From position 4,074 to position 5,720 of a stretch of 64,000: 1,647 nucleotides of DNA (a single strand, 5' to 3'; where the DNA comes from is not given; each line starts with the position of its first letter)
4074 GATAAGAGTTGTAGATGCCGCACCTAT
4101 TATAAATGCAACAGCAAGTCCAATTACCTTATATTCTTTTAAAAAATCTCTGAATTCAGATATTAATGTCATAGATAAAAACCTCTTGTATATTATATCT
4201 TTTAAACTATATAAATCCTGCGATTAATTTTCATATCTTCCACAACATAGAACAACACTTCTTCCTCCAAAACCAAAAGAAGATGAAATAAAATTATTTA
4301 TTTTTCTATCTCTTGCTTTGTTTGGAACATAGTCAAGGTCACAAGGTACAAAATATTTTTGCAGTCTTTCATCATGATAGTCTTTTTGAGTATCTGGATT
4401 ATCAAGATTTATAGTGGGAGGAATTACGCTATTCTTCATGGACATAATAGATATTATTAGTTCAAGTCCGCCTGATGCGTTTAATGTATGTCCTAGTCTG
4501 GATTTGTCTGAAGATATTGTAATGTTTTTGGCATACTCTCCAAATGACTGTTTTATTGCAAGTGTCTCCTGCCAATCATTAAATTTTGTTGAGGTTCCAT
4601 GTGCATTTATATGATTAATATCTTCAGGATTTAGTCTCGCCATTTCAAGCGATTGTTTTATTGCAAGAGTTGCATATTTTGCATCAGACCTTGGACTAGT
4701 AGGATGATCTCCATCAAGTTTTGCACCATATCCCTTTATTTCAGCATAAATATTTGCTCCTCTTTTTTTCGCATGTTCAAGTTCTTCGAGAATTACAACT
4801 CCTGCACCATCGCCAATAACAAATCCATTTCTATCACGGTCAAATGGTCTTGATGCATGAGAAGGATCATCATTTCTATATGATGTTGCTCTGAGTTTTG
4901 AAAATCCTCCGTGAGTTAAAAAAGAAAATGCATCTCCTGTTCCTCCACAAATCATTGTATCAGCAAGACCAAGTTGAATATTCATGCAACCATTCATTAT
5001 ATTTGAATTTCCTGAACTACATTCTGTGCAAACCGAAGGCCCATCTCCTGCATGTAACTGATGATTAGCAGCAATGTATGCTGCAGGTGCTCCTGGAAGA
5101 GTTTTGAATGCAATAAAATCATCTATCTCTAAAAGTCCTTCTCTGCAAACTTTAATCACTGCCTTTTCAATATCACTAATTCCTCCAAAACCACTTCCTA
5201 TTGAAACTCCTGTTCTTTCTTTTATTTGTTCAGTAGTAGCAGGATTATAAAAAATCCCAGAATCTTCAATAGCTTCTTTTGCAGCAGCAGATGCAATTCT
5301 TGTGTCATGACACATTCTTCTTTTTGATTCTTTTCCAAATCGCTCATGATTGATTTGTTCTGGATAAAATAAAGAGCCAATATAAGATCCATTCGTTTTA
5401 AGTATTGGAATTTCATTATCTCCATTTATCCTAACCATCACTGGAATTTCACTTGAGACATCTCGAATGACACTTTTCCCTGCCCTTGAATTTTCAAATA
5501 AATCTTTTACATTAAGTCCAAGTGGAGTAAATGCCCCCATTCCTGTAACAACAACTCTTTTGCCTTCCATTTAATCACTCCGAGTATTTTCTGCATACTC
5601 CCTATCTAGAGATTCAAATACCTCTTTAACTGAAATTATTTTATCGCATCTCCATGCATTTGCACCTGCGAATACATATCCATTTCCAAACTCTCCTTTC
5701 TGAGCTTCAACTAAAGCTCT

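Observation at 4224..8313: Bacterial-type KAS + FabK-like reductase abutted, behind a B12-radical SAM gene, without the rest of a FAS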

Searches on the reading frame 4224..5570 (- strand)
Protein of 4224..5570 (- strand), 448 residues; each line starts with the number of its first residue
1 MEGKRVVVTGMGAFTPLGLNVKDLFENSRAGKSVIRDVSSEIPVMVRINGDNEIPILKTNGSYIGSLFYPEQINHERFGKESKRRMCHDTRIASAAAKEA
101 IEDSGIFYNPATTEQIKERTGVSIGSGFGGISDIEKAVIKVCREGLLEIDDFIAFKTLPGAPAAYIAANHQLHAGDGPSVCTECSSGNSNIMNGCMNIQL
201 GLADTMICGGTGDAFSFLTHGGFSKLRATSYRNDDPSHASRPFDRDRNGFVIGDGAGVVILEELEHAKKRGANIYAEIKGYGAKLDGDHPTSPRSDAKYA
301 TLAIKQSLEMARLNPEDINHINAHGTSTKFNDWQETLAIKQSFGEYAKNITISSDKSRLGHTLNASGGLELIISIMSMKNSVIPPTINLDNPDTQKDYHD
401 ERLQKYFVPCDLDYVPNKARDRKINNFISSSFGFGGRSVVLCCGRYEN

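Call 3: search_protein_families(library=pfam, proteins=[window:4224-5570:-])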
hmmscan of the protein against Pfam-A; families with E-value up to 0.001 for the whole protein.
window:4224-5570:- (448 aa): 2 families
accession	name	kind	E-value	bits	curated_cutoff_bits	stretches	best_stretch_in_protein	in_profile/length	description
PF00109.32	ketoacyl-synt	-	9.5e-37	127.4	20.8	1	4-267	2-252/252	Beta-ketoacyl synthase, N-terminal domain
PF02801.28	Ketoacyl-synt_C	-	8.4e-34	116.6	20.8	1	275-389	1-118/119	Beta-ketoacyl synthase, C-terminal domain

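Call 4: search_protein_families(library=ncbifam, proteins=[window:4224-5570:-])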
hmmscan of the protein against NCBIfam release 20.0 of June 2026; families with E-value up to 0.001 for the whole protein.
window:4224-5570:- (448 aa): 22 families
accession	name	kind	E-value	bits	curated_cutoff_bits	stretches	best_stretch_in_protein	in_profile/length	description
TIGR03150.1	fabF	equivalog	1.9e-120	402.3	493.75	1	4-442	1-405/407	beta-ketoacyl-ACP synthase II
NF005589.0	PRK07314.1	subfamily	8.8e-118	393.6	387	1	2-446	2-412/413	beta-ketoacyl-ACP synthase II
NF004970.0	PRK06333.1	subfamily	5.1e-101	338.6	525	1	2-447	2-423/424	beta-ketoacyl-ACP synthase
NF006274.0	PRK08439.1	equivalog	4.6e-94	315.5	621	1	4-440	2-400/406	beta-ketoacyl-ACP synthase II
NF006434.0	PRK08722.1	equivalog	9.5e-79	265.2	759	1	1-440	1-408/414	beta-ketoacyl-ACP synthase II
NF005916.1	PRK07910.1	equivalog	2.7e-74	250.6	560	1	5-446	13-418/418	KasA/KasB family beta-ketoacyl-ACP synthase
NF006587.0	PRK09116.1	equivalog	1.8e-73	247.7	470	1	4-445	2-406/408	beta-ketoacyl-ACP synthase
NF005076.0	PRK06501.1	equivalog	4.6e-72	243.2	629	1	178-445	169-422/425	beta-ketoacyl-ACP synthase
NF005935.0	PRK07967.1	equivalog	2.6e-61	207.7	630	1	4-447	2-405/406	beta-ketoacyl-ACP synthase I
NF004618.0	PRK05952.1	equivalog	3.8e-61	207.1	455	1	115-445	76-382/384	beta-ketoacyl-ACP synthase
NF005490.0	PRK07103.1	equivalog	4.2e-57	194.1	445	1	3-443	3-410/414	polyketide beta-ketoacyl:acyl carrier protein synthase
NF058662.1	cispenta_AmcF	equivalog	4.1e-52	177.4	325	1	179-395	124-333/369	cispentacin biosynthesis acyltransferase subunit AmcF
NF006618.0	PRK09185.1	subfamily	5.6e-51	173.8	407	1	76-445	58-392/394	beta-ketoacyl-ACP synthase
NF045894.1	PKS_plus_SDR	equivalog_domain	1.2e-28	99.4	1740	1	177-404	164-391/1515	type I polyketide synthase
TIGR02813.1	omega_3_PfaA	subfamily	1.3e-28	98.3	1010.1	1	197-439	219-455/2582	polyketide-type polyunsaturated fatty acid synthase PfaA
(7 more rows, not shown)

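Call 9: find_homologous_proteins(query=window:4224-5570:-, max_evalue=1e-20)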
Query window:4224-5570:- (448 aa): 8000 proteins with E <= 1e-20 among 8000 candidates; the best 120 are listed.
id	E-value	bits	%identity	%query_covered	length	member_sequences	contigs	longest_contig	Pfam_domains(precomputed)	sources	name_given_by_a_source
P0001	0.0e+0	1025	100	100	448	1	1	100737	PF00109.33,PF02801.29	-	-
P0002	2.6e-240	816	79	100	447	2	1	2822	PF00109.33,PF02801.29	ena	-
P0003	7.8e-154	531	55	98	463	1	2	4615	PF00109.33,PF02801.29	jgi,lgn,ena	-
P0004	1.5e-141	490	84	56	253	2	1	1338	PF00109.33,PF02801.29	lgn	-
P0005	6.5e-90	320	42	99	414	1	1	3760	PF00109.33,PF02801.29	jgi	jgi:3-oxoacyl-[acyl-carrier-protein] synthase II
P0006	7.9e-90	320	42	99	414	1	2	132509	PF00109.33,PF02801.29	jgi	jgi:3-oxoacyl-[acyl-carrier-protein] synthase II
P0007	9.4e-90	320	42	99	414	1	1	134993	PF00109.33,PF02801.29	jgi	jgi:3-oxoacyl-[acyl-carrier-protein] synthase II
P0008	1.1e-89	320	41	100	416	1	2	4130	PF00109.33,PF02801.29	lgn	-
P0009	1.1e-89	320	42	99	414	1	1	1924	PF00109.33,PF02801.29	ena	-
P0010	1.2e-89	319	42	99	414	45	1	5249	PF00109.33,PF02801.29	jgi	jgi:3-oxoacyl-[acyl-carrier-protein] synthase II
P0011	2.2e-89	319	41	99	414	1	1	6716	PF00109.33,PF02801.29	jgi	-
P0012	2.3e-89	318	41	99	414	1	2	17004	PF00109.33,PF02801.29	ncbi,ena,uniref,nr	ncbi:beta-ketoacyl-ACP synthase II [Sulfurihydrogenibium yellowstonense]|uniref:3-oxoacyl-[acyl-carr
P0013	2.3e-89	318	41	99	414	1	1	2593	PF00109.33,PF02801.29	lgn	-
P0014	2.9e-89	318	41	99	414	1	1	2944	PF00109.33,PF02801.29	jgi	jgi:3-oxoacyl-[acyl-carrier-protein] synthase II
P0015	4.4e-89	318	41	99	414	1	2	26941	PF00109.33,PF02801.29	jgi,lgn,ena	-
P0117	1.2e-84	303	43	100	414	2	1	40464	PF00109.33,PF00108.30,PF02801.29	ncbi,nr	ncbi:MAG: beta-ketoacyl-ACP synthase II [Methylococcaceae bacterium]|nr:beta-ketoacyl-ACP synthase I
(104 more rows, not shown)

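Call 10: find_encoding_contigs(protein=P0003, flank=10000)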
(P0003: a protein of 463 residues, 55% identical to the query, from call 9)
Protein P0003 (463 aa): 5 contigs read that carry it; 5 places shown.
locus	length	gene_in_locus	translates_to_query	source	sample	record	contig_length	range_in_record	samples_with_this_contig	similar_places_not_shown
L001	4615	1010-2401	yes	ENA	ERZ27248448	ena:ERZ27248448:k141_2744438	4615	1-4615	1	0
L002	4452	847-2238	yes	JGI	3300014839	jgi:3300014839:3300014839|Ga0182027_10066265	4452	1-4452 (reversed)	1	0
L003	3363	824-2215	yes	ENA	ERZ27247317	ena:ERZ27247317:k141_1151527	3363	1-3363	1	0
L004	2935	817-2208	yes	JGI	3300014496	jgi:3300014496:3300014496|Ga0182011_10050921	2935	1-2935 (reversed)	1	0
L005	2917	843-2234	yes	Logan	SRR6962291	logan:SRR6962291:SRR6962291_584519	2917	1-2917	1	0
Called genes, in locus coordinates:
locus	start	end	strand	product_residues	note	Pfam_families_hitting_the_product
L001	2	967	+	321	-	?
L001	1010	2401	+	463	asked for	PF00109:ketoacyl-synt, PF02801:Ketoacyl-synt_C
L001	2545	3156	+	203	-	PF01066:CDP-OH_P_transf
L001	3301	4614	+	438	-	?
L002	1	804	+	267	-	?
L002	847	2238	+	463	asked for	PF00109:ketoacyl-synt, PF02801:Ketoacyl-synt_C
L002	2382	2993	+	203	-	PF01066:CDP-OH_P_transf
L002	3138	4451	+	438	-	?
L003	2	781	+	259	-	?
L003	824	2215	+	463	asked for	PF00109:ketoacyl-synt, PF02801:Ketoacyl-synt_C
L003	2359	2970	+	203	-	PF01066:CDP-OH_P_transf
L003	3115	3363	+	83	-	?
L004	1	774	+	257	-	?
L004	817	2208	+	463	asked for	PF00109:ketoacyl-synt, PF02801:Ketoacyl-synt_C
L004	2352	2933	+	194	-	?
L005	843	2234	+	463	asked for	PF00109:ketoacyl-synt, PF02801:Ketoacyl-synt_C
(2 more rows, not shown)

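Call 11: find_encoding_contigs(protein=P0002, flank=10000)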
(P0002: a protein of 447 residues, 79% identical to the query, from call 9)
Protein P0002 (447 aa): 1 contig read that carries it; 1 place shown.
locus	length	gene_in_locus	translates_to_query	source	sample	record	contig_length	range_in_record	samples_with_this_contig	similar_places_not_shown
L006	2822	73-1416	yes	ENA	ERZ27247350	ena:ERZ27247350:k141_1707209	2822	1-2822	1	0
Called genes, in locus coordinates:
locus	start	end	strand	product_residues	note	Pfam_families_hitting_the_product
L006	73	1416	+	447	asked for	PF00109:ketoacyl-synt, PF02801:Ketoacyl-synt_C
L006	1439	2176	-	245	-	-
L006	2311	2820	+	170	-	?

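Call 14: search_protein_families(library=pfam, proteins=[L001:3301-4614:+, L006:1439-2176:-, L006:2311-2820:+, L001:2-967:+])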
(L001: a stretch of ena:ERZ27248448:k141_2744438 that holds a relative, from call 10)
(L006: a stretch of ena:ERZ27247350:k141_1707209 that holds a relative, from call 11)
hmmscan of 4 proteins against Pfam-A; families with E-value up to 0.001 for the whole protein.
L001:3301-4614:+ (438 aa): 3 families
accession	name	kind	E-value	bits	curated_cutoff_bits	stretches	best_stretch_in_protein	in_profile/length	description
PF02878.22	PGM_PMM_I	-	2e-29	102.5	22.5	1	72-169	32-133/138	Phosphoglucomutase/phosphomannomutase, alpha/beta/alpha domain I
PF02880.22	PGM_PMM_III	-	5.6e-24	84.9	20.7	1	293-404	2-114/115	Phosphoglucomutase/phosphomannomutase, alpha/beta/alpha domain III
PF02879.22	PGM_PMM_II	-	3.6e-10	40.7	29.3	1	192-284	2-99/103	Phosphoglucomutase/phosphomannomutase, alpha/beta/alpha domain II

L006:1439-2176:- (245 aa): 0 families

L006:2311-2820:+ (170 aa): 0 families

L001:2-967:+ (321 aa): 0 families

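Call 17: find_related_loci(query=window:4224-5570:-, collection=genome_contigs, flank=10000)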
Query window:4224-5570:- (448 aa) in genome_contigs; peptide patterns used: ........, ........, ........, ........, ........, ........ (x = any residue, [..] = any of these).
600 stretches matched a pattern (row limit reached: there are more); 588 encode a relative of the query (tblastn E <= 1e-3); the best 80 are kept; 80 distinct loci.
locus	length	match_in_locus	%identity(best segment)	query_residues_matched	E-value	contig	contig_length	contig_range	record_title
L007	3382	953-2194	41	1-447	7e-96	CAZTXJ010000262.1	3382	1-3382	MAG TPA_asm: uncultured Calditrichaceae bacterium isolate binchicken_co163_344 genome assembly, contig: NODE_57260_lengt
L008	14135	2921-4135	40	4-442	8e-94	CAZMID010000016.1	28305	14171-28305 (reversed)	MAG TPA_asm: uncultured Planctomycetia bacterium isolate SRP200020_co1_60 genome assembly, contig: NODE_2185_length_2830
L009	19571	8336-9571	42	4-447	6e-94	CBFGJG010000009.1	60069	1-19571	MAG: candidate division WOR-3 bacterium isolate JZ-2_202302_bins_143.1 genome assembly, contig: NODE_9_length_60069_cov_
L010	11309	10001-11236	39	4-447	2e-92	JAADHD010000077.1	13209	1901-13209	MAG: Verrucomicrobiota bacterium isolate M_MetaBat.16 contig-127_32030, whole genome shotgun sequence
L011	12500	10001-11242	40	1-447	2e-92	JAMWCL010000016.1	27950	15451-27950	MAG: Candidatus Omnitrophota bacterium isolate QZM4_1.bins.77.Tibet NODE_4134_length_27950_cov_3.545915, whole genome sh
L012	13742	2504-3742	41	1-446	2e-92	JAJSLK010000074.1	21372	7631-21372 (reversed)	MAG: Candidatus Methylacidiphilales bacterium isolate SRB-18 k141_480982, whole genome shotgun sequence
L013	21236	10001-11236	39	3-448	6e-92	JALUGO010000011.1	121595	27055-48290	MAG: Desulfurobacteriaceae bacterium isolate S143_metabat2_scaf2bin.186 S143_NODE_32_length_121595_cov_7.846215, whole g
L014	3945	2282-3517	39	4-448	1e-91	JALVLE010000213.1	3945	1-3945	MAG: candidate division WOR-3 bacterium isolate A1_metabat2_scaf2bin.263 A1_NODE_30375_length_3945_cov_2.390781, whole g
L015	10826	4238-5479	38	1-447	1e-90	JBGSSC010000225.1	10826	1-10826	MAG: Terrimicrobiaceae bacterium isolate JTS-AC373 k141_2987137, whole genome shotgun sequence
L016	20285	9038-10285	40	1-448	1e-90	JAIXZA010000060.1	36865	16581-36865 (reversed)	MAG: Verrucomicrobiaceae bacterium isolate D8_MAG_00034 pond_D8_MAG_00034_000000000041, whole genome shotgun sequence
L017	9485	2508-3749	40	4-442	2e-90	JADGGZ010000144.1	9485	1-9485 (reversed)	MAG: Rhodospirillales bacterium isolate HOG25 NODE_5011_length_9485_cov_31.262838, whole genome shotgun sequence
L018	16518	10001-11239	38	1-447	3e-90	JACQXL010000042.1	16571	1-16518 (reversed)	MAG: Planctomycetota bacterium isolate NC_groundwater_1514_Pr4_B-0.1um_50_3 SR1-18-B1_scaffold_149054, whole genome shot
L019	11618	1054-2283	40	4-446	1e-89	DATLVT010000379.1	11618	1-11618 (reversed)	MAG TPA_asm: Polyangia bacterium isolate SMAG_U13199 k141_485398, whole genome shotgun sequence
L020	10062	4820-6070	39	4-445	4e-89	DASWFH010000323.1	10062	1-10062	MAG TPA_asm: Stellaceae bacterium isolate SMAG_U2784 k141_3796475, whole genome shotgun sequence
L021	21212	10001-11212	40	4-441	9e-89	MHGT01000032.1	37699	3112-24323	MAG: Omnitrophica WOR_2 bacterium RIFCSPHIGHO2_02_FULL_67_20 rifcsphigho2_02_scaffold_4173, whole genome shotgun sequenc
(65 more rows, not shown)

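Call 25: search_solved_structures(query=window:4224-5570:-, max_evalue=1e-40, show_alignments=1)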
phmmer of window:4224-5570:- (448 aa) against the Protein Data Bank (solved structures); distinct sequences matched with E-value up to 1e-40: 69 (the best 60 are shown).
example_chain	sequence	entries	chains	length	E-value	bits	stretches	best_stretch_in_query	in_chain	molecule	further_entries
4ls6_A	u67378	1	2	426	1.9e-84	287.4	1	2-447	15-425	3-oxoacyl-[acyl-carrier-protein] synthase 2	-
4ls5_A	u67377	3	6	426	1.4e-83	284.5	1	2-447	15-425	3-oxoacyl-[acyl-carrier-protein] synthase 2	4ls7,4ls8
1e5m_A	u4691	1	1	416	1.6e-83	284.3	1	1-446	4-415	BETA KETOACYL ACYL CARRIER PROTEIN SYNTHASE II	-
3o04_A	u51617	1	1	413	3.4e-83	283.2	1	1-447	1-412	beta-keto-acyl carrier protein synthase II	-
5sxo_A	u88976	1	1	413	9.5e-83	281.8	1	1-447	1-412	3-oxoacyl-[acyl-carrier-protein] synthase 2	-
8qm1_A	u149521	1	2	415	7.9e-82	278.7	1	2-446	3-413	3-oxoacyl-[acyl-carrier-protein] synthase 2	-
4b7v_A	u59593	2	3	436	1e-81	278.4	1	2-446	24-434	3-OXOACYL-[ACYL-CARRIER-PROTEIN] SYNTHASE 2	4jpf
4qav_A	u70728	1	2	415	1.7e-81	277.6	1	2-446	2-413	3-oxoacyl-[acyl-carrier-protein] synthase 2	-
8cn8_A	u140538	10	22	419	1.6e-80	274.4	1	2-446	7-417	3-oxoacyl-[acyl-carrier-protein] synthase 2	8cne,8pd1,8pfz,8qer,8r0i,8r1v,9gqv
8pj0_A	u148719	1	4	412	2.9e-80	273.6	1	4-445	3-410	3-oxoacyl-[acyl-carrier-protein] synthase 2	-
4jb6_A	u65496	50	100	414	2.9e-80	273.6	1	2-446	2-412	3-oxoacyl-[acyl-carrier-protein] synthase 2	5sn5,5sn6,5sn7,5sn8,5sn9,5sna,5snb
8cou_A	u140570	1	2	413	3.5e-80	273.3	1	2-445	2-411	3-oxoacyl-[acyl-carrier-protein] synthase 2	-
7oc0_A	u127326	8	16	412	6.2e-80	272.5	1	4-445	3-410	3-oxoacyl-[acyl-carrier-protein] synthase 2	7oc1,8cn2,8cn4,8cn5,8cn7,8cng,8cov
8z5c_A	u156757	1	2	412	3.3e-79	270.1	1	4-441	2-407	3-oxoacyl-[acyl-carrier-protein] synthase 2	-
8z5e_A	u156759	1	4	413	1.9e-78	267.6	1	4-441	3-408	3-oxoacyl-[acyl-carrier-protein] synthase 2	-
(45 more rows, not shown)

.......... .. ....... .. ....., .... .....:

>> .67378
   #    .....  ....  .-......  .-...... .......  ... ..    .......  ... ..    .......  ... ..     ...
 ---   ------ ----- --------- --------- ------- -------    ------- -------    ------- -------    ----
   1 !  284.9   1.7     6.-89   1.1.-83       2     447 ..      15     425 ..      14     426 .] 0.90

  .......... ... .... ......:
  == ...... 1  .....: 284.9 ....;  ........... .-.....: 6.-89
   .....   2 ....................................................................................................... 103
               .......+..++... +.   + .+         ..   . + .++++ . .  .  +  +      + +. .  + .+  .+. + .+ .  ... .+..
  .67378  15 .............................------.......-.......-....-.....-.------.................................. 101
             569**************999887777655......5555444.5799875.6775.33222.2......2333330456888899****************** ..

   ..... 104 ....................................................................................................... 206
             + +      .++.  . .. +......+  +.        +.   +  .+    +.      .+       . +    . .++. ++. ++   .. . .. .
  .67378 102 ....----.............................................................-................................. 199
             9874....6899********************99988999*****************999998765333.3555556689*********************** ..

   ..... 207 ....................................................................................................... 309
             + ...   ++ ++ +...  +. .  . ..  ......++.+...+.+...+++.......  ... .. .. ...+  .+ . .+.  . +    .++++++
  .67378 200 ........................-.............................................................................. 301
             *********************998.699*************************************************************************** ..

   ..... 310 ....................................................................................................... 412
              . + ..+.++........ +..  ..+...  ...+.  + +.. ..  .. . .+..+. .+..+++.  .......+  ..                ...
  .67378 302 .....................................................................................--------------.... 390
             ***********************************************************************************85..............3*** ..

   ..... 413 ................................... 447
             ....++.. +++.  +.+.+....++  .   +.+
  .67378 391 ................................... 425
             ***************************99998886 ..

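Call 77: search_protein_families(library=pfam, proteins=[L001:2-967:+], max_evalue=0.01)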
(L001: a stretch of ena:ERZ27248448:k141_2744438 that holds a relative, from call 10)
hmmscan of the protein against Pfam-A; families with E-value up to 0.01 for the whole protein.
L001:2-967:+ (321 aa): 0 families

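Call 81: search_solved_structures(query=L001:2-967:+, max_evalue=1, show_alignments=1)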
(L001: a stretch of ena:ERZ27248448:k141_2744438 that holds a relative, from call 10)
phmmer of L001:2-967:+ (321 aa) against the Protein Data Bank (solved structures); distinct sequences matched with E-value up to 1: 1.
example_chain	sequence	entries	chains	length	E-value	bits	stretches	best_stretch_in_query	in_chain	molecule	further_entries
2i24_N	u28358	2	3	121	0.28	13.5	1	234-283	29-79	New Antigen Receptor PBLA8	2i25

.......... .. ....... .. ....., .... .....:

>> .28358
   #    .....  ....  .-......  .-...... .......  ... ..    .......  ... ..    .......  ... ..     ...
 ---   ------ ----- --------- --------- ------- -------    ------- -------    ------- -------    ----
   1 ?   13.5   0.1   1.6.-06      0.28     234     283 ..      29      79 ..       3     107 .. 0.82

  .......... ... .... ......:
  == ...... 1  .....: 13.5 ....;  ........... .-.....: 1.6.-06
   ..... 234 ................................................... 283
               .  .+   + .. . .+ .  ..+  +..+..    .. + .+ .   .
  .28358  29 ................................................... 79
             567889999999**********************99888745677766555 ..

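Call 88: search_solved_structures(query=P0117, max_evalue=1e-120, show_alignments=0)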
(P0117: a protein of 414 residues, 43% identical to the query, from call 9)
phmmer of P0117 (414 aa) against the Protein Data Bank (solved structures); distinct sequences matched with E-value up to 1e-120: 30.
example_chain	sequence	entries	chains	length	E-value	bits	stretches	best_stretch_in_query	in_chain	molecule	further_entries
8qm1_A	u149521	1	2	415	6e-180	601.7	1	1-413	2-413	3-oxoacyl-[acyl-carrier-protein] synthase 2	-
4b7v_A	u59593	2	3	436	7.2e-180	601.4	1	1-413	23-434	3-OXOACYL-[ACYL-CARRIER-PROTEIN] SYNTHASE 2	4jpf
8cn8_A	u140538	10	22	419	1.4e-178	597.2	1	1-413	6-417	3-oxoacyl-[acyl-carrier-protein] synthase 2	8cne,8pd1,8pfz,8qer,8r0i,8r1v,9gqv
4jb6_A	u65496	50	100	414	2.8e-178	596.2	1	1-413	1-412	3-oxoacyl-[acyl-carrier-protein] synthase 2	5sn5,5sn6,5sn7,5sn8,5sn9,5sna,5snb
8cou_A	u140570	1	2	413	2.8e-178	596.2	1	1-413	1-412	3-oxoacyl-[acyl-carrier-protein] synthase 2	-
8pj0_A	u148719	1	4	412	6.1e-178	595.1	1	2-413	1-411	3-oxoacyl-[acyl-carrier-protein] synthase 2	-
7oc0_A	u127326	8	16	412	1.3e-177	594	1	2-413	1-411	3-oxoacyl-[acyl-carrier-protein] synthase 2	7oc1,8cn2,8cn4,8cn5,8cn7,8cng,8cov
4r8e_A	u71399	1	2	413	2.9e-174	583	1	1-412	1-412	3-oxoacyl-[acyl-carrier-protein] synthase 2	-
6okg_A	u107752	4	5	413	3e-171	573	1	1-412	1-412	3-oxoacyl-[acyl-carrier-protein] synthase 2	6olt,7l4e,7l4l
2gfw_A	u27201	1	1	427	8.4e-171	571.6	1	2-412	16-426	3-oxoacyl-[acyl-carrier-protein] synthase 2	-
1b3n_A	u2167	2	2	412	1.5e-170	570.7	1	2-412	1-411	PROTEIN (KETOACYL ACYL CARRIER PROTEIN SYNTHASE 2) | BETA-KETOACYL ACP SYNTHASE II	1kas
2gfy_A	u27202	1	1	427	6.9e-170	568.5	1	2-412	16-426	3-oxoacyl-[acyl-carrier-protein] synthase 2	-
3hnz_A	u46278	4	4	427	1.9e-169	567.1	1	2-412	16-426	3-oxoacyl-[acyl-carrier-protein] synthase 2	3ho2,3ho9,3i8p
9lpl_A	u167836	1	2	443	2.6e-169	566.7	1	2-413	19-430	3-oxoacyl-[acyl-carrier-protein] synthase 2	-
2gfv_A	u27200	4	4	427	3.9e-169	566.1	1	2-412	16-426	3-oxoacyl-[acyl-carrier-protein] synthase 2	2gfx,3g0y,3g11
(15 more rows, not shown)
